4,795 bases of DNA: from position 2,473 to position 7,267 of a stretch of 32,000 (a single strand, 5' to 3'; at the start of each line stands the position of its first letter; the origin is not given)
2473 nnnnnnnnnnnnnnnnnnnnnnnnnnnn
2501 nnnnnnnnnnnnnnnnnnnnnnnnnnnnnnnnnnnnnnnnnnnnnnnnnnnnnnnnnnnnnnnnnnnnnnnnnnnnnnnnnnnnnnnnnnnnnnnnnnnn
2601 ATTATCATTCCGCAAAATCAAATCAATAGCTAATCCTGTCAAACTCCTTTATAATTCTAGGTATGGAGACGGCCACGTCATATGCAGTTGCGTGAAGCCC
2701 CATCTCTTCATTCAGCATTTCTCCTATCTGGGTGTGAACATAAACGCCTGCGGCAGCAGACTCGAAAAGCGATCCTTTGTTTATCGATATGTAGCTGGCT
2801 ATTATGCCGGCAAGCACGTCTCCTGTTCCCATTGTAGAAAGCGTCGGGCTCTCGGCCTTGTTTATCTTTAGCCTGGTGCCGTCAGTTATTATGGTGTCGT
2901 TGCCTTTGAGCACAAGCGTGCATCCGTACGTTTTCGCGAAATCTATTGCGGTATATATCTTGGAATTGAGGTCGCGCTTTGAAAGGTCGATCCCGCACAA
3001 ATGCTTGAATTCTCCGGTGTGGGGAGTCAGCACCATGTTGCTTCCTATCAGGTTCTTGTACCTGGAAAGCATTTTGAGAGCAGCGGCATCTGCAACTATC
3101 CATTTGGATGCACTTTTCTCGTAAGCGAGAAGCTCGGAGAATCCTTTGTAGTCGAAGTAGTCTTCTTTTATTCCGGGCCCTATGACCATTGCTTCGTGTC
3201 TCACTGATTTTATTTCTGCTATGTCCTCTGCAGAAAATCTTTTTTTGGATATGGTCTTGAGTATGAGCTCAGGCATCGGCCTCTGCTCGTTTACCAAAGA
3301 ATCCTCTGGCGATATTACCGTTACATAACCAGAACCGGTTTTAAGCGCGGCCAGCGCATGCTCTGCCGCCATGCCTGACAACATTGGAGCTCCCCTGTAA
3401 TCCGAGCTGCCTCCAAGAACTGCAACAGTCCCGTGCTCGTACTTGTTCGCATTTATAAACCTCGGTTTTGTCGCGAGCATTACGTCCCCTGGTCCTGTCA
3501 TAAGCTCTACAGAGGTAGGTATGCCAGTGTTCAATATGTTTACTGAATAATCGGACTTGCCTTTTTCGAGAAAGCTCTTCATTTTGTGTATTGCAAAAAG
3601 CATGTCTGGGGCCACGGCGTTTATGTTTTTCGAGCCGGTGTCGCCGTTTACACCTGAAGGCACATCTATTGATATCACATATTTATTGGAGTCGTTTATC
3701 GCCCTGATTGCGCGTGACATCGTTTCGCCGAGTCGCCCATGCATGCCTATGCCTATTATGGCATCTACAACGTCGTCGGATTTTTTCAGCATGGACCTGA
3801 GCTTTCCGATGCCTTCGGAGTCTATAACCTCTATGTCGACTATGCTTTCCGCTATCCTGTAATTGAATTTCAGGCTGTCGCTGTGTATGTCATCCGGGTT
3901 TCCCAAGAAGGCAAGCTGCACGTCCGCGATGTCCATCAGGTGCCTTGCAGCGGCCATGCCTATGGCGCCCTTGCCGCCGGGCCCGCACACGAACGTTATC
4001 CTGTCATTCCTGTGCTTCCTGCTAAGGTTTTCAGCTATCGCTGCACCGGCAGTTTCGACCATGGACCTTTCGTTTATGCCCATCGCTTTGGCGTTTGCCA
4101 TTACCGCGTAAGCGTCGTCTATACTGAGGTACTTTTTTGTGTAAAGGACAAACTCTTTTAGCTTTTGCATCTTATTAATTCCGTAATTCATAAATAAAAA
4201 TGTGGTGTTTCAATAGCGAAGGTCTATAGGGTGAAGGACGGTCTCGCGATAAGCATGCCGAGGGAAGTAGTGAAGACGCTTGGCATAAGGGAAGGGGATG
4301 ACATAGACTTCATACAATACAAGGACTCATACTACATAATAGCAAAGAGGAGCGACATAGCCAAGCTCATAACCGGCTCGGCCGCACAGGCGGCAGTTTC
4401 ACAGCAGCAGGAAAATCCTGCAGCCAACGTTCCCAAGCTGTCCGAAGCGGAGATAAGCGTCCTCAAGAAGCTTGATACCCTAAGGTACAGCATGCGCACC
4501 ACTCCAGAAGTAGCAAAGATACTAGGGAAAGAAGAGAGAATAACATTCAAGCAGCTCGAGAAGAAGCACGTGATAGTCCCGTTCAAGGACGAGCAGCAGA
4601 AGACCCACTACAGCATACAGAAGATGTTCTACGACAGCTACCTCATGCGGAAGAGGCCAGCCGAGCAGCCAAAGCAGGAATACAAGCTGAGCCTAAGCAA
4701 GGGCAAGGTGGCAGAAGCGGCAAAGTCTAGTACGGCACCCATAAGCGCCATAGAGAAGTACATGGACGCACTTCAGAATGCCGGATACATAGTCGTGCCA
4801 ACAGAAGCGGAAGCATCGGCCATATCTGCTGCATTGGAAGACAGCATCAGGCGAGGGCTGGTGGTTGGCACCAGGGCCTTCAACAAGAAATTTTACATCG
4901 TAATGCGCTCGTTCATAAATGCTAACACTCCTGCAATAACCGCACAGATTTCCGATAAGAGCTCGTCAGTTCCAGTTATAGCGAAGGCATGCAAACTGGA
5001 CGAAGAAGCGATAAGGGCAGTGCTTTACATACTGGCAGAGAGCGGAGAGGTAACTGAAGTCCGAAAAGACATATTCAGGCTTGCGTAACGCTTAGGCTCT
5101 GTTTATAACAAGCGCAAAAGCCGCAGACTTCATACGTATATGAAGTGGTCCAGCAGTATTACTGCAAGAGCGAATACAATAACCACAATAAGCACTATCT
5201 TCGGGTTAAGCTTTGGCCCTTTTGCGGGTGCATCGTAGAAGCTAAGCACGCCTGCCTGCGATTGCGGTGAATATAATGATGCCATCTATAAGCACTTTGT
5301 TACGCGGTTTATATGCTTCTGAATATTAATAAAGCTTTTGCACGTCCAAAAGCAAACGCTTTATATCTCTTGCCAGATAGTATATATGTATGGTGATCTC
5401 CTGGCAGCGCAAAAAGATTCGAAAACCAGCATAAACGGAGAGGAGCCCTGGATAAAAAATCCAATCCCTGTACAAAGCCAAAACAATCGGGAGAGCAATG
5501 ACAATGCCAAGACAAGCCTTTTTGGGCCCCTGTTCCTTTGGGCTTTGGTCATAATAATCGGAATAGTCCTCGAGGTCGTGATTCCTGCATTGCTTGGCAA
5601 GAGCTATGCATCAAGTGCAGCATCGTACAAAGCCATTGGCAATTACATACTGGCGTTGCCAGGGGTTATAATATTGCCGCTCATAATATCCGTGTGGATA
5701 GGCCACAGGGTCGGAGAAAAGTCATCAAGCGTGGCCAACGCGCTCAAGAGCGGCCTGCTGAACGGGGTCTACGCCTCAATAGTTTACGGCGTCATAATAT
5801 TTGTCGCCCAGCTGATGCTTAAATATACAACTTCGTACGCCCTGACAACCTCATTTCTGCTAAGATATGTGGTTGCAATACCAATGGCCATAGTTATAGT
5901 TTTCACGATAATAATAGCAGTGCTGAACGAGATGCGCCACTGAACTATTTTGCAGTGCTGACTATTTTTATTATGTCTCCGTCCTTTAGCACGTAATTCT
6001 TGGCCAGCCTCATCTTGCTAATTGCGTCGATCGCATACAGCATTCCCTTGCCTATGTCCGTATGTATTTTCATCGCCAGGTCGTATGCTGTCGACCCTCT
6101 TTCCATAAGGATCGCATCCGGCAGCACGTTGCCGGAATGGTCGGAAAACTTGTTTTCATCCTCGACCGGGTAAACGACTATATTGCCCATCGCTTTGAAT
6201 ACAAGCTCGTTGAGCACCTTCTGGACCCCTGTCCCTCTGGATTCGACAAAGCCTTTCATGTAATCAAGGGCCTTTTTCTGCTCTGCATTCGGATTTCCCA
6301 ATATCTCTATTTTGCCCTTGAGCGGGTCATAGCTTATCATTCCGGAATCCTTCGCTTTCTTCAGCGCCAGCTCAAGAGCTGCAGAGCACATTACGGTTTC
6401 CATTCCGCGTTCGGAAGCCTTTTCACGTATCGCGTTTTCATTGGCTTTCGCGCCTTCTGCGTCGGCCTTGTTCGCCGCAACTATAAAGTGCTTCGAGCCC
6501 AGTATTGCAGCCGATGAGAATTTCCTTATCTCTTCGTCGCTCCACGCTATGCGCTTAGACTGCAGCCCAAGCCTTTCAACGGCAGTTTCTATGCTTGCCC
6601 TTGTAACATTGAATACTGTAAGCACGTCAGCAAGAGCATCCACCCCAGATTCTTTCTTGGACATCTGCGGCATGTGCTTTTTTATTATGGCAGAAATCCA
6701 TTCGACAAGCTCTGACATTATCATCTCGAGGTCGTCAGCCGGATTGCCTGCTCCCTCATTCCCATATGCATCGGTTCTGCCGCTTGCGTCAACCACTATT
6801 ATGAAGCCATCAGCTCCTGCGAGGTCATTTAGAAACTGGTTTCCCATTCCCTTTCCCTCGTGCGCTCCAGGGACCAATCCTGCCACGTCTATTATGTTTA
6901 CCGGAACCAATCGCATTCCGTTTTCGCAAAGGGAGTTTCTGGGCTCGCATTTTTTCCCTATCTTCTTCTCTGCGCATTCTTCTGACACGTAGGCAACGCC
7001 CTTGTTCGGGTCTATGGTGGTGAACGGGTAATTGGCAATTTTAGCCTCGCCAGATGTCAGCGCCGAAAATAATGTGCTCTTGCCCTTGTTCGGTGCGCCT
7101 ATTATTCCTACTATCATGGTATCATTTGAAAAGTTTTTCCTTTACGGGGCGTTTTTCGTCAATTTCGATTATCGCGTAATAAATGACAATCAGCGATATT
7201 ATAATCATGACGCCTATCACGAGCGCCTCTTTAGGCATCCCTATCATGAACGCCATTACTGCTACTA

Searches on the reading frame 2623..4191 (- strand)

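Call 9: search_protein_families(library=pfam, proteins=[window:2623-4191:-])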
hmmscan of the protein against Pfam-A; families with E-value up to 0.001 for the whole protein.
window:2623-4191:- (522 aa): 4 families
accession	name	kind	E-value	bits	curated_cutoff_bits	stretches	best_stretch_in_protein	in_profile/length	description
PF01256.23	Carb_kinase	-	2.8e-43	148.6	27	1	256-511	1-241/242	NAD(P)H-hydrate dehydratase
PF03853.21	YjeF_N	-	3.5e-28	99.1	24.9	1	43-205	3-167/169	YjeF-related protein N-terminus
PF02110.20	HK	-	1.3e-06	28.4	27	1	394-495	124-224/247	Hydroxyethylthiazole kinase family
PF08543.17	Phos_pyr_kin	-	3.1e-06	27.2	27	1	378-492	112-235/246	Phosphomethylpyrimidine kinase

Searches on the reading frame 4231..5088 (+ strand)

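Call 20: search_protein_families(library=pfam, proteins=[window:4231-5088:+])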
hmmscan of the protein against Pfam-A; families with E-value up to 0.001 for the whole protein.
window:4231-5088:+ (285 aa): 1 family
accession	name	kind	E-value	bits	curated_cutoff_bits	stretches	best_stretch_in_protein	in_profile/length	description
PF04014.23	MazE_antitoxin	-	0.00014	22.1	24.7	1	5-29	8-32/48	Antidote-toxin recognition MazE, bacterial antitoxin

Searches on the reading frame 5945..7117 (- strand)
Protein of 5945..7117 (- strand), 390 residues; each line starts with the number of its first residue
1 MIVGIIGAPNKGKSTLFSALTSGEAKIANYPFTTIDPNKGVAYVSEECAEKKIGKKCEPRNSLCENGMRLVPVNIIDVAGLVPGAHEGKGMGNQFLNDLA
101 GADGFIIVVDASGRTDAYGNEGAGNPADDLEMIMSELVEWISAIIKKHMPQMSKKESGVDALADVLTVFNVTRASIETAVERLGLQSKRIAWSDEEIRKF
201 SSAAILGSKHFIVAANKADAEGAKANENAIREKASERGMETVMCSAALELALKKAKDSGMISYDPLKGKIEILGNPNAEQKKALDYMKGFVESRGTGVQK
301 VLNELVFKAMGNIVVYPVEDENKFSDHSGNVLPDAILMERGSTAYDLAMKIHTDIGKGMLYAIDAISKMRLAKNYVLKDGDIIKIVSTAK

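Call 20: search_protein_families(library=pfam, proteins=[window:5945-7117:-])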
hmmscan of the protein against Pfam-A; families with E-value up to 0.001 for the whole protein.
window:5945-7117:- (390 aa): 5 families
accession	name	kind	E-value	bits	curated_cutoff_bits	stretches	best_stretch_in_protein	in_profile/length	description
PF08438.16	YGR210-like_G4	-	5.2e-26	91.6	24.7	1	214-320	1-108/108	Obg-like GTPase YGR210-like, G4 motif-containing domain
PF01926.29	MMR_HSR1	-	7.6e-19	68.3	21.9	1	3-115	2-86/113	50S ribosome-binding GTPase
PF02824.27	TGS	-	3e-12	46.8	22.2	1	330-386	3-59/60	TGS domain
PF02421.24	FeoB_N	-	4e-08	33.4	27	1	3-44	3-44/156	Ferrous iron transport protein B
PF00009.33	GTP_EFTU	-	0.00036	20.6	26.5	0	2-112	5-103/188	Elongation factor Tu GTP binding domain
